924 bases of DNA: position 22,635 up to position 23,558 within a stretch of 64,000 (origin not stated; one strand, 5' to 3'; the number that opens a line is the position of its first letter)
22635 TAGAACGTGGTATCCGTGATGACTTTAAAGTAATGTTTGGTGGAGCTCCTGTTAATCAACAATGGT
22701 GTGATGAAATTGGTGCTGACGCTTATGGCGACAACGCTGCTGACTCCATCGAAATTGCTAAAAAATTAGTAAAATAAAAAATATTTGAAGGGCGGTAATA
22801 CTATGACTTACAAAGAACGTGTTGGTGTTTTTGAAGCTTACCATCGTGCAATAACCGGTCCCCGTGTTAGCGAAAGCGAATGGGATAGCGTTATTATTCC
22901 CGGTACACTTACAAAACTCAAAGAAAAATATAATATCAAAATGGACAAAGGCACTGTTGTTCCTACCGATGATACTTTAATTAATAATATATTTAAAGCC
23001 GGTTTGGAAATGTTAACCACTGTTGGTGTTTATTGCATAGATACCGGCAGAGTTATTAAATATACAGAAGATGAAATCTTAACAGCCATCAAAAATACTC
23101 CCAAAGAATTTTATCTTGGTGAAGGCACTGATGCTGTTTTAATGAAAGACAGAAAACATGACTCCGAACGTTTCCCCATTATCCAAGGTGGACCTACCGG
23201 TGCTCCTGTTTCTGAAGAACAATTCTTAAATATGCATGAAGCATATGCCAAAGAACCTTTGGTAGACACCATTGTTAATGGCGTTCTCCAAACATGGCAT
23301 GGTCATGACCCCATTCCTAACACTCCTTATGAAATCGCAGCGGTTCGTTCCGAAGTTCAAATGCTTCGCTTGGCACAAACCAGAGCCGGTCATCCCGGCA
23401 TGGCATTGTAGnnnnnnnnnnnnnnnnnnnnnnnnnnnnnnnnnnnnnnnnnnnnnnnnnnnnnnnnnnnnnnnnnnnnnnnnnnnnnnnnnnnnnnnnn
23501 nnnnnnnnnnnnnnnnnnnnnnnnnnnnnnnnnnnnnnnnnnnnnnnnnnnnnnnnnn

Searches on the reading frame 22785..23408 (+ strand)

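Call 31: search_protein_families(library=pfam, proteins=[window:22785-23408:+], max_evalue=0.00001)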
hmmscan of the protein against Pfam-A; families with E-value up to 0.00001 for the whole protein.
window:22785-23408:+ (208 aa): 1 family
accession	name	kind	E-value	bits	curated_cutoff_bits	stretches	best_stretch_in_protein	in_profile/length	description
PF05369.18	MtmB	-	1.1e-77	262.2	25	1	14-208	2-195/450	Monomethylamine methyltransferase MtmB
